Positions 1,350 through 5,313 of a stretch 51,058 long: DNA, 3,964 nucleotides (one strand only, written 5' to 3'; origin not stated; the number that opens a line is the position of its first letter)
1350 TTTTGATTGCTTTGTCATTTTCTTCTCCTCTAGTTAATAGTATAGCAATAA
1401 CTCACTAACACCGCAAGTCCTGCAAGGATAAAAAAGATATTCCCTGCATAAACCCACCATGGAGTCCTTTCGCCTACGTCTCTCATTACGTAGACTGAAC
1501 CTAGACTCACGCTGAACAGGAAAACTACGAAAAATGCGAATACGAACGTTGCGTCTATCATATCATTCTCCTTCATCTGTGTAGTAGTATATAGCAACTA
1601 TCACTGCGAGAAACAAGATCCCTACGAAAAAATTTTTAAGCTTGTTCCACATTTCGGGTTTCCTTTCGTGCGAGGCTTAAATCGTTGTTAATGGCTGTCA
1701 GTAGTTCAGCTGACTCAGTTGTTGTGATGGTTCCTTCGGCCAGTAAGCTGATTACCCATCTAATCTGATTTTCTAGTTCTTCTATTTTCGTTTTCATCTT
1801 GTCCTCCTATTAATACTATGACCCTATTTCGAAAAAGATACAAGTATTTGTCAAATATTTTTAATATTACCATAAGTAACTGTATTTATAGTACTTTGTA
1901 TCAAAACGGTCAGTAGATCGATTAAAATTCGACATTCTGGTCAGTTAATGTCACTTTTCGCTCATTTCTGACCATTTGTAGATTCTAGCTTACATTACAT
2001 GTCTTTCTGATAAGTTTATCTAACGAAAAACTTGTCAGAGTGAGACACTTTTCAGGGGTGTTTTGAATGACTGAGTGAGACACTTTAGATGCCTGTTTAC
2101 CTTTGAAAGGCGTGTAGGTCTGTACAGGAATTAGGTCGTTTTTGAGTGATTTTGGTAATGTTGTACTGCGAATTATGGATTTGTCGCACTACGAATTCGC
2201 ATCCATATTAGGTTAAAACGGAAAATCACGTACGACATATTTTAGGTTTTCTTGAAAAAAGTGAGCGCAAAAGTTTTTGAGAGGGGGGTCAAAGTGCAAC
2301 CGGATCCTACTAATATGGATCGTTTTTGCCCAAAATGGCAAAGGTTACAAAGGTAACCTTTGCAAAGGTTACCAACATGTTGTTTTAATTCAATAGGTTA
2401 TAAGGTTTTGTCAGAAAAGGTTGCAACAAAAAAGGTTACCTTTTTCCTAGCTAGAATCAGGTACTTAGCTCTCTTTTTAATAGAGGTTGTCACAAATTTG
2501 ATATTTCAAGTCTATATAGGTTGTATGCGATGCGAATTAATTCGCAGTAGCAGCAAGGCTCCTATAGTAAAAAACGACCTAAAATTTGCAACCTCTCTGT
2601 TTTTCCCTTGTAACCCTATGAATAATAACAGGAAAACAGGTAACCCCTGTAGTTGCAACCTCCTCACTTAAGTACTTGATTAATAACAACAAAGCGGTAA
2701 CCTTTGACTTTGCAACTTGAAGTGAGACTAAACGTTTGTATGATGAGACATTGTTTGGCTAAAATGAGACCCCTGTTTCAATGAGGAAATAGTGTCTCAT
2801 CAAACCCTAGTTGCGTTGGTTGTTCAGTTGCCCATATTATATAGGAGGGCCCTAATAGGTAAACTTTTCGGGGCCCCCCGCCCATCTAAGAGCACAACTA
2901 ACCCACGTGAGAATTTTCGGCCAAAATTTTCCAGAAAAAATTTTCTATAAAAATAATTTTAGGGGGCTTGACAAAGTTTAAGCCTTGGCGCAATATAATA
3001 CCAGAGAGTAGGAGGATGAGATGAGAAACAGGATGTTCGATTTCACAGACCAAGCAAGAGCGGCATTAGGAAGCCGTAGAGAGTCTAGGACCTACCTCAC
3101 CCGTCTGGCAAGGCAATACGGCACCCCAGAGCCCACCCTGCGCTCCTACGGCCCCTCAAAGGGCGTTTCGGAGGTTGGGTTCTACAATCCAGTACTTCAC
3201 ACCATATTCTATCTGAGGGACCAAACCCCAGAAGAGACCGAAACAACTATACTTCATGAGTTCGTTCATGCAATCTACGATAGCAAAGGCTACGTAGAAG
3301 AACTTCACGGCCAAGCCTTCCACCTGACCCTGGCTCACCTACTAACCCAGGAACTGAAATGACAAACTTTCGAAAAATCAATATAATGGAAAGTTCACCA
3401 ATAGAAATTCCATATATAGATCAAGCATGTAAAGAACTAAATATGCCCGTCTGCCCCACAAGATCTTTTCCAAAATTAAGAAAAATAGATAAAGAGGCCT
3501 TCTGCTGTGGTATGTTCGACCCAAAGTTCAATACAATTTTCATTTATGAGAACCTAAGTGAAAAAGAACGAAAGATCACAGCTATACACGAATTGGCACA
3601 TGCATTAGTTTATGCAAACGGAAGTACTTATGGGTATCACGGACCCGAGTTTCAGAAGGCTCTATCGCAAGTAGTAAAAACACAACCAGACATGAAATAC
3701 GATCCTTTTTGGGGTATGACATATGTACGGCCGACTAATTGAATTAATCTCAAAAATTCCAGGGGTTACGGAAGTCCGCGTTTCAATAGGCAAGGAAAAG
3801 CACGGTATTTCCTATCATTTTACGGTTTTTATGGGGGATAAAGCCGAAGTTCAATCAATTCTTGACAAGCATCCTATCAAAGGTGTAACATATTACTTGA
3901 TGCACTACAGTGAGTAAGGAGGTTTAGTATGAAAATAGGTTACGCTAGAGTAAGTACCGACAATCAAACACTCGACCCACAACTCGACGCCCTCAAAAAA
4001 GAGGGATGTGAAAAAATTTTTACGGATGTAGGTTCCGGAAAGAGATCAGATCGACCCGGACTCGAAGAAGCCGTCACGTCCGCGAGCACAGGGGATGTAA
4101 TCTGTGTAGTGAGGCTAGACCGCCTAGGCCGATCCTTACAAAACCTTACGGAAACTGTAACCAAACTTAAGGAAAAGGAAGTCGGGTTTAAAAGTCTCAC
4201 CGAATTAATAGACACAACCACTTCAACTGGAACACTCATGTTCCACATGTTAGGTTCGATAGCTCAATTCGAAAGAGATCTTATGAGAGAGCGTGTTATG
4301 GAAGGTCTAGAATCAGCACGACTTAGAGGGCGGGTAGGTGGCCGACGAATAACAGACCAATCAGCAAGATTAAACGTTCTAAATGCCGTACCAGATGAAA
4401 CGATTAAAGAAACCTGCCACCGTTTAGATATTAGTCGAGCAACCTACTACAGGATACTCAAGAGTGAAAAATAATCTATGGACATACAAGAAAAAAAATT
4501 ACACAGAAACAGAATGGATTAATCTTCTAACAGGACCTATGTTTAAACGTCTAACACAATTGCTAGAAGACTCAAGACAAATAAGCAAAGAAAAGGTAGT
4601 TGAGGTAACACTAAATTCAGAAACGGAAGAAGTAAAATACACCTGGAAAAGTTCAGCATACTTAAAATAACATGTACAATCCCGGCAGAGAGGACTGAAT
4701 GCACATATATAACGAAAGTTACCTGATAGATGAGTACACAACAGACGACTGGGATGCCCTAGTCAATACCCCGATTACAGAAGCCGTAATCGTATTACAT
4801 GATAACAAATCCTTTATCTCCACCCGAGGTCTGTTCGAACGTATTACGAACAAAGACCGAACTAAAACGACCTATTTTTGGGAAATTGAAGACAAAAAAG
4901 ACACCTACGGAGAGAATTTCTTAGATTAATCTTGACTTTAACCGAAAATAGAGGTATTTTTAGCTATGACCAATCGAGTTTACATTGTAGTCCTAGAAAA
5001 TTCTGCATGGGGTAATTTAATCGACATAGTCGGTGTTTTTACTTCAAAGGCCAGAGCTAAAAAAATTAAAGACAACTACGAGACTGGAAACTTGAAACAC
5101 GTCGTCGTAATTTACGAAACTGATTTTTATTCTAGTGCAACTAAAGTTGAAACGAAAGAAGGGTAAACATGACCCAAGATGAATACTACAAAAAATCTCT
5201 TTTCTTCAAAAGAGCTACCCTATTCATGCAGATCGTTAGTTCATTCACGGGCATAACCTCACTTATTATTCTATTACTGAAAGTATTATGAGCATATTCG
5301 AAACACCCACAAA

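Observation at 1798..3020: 1.2-kb ORF-free hub between the two divergent arms: candidate origin, switch region or large non-coding RNA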

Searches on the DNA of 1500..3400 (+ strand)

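Call 4: search_dna_similar(query=window:1500-3400:+, collection=phages, mode=distant, max_rows=30)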
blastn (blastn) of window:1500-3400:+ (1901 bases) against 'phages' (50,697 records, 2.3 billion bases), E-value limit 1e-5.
No match.

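Call 9: search_rna_families(source=window, start=1700, end=3100, threshold=evalue, max_evalue=10, show_alignments=3)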
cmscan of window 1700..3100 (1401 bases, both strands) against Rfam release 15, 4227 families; matches with E-value up to 10: 8.
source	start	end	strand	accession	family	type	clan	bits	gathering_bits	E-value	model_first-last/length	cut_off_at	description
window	2404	2675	-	RF00885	MIR821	Gene; miRNA;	-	20.5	249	0.37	1-275/275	no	MIR821 microRNA precursor family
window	2000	2044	+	RF01040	mir-573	Gene; miRNA;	-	18.9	89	1.8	1-80/80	no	mir-573 microRNA precursor family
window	2811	2881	-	RF00426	SCARNA15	Gene; snRNA; snoRNA; scaRNA;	CL00019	18.6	65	1.5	1-128/128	no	Small Cajal body specific RNA 15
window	2882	2943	-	RF00384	Pox_AX_element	Cis-reg;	-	18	60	7.3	1-62/62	no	Poxvirus AX element late mRNA cis-regulatory element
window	2182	2237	-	RF00935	mir-876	Gene; miRNA;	-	17.1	88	3.9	1-81/81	no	mir-876 microRNA precursor family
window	2939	2974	-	RF03027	RT-6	Gene; sRNA;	-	14.6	46.7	4.3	35-70/75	no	RT-6 RNA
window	2002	2045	+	RF00749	mir-208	Gene; miRNA;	-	14.6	56.4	7.5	1-77/77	no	mir-208 microRNA precursor family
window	2770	2804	-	RF01125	sR4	Gene; snRNA; snoRNA; CD-box;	-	12.7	50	7.5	1-56/56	no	Small nucleolar RNA sR4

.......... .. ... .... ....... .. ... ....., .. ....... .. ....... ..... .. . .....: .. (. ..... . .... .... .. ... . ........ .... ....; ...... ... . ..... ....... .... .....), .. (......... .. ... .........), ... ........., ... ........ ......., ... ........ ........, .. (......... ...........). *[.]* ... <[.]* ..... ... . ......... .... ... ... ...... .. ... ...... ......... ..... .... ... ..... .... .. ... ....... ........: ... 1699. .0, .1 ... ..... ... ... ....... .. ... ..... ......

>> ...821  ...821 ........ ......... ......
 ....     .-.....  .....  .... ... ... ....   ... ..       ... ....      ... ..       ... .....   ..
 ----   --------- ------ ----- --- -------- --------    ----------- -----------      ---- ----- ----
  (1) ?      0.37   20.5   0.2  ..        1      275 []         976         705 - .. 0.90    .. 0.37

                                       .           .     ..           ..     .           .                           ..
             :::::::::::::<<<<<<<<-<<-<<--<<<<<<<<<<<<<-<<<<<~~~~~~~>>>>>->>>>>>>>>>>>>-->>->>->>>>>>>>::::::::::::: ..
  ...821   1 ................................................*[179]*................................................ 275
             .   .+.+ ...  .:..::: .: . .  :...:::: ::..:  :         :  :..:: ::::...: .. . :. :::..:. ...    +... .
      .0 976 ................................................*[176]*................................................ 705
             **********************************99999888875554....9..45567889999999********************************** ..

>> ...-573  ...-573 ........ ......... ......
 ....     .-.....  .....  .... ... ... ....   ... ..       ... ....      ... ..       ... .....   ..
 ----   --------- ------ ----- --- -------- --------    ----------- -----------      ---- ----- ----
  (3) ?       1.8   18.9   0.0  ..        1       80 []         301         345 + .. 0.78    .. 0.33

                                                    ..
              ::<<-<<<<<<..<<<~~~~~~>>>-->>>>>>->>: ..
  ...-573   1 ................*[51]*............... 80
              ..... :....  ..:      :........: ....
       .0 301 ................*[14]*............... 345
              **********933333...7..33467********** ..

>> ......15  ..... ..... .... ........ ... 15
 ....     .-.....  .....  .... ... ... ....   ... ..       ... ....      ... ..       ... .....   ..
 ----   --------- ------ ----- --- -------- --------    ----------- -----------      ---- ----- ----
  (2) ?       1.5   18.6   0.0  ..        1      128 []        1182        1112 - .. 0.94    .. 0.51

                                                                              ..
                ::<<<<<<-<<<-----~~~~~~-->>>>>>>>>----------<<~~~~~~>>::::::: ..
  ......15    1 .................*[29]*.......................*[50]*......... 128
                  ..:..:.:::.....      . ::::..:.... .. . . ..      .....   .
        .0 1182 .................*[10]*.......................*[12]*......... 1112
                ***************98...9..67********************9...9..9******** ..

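Call 47: search_dna_similar(query=window:1798-3020:+, collection=plasmids, mode=distant, max_evalue=0.001)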
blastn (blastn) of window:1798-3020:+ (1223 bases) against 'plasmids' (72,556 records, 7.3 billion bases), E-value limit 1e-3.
No match.

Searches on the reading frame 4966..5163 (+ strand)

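Call 53: search_protein_families(library=phrogs, proteins=[window:4966-5163:+], max_evalue=0.01)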
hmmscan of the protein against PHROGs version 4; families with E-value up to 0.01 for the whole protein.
window:4966-5163:+ (66 aa): 1 family
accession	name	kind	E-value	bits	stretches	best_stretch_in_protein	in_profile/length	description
phrog_3002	-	unknown function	7.7e-05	24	1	5-41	3-37/65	-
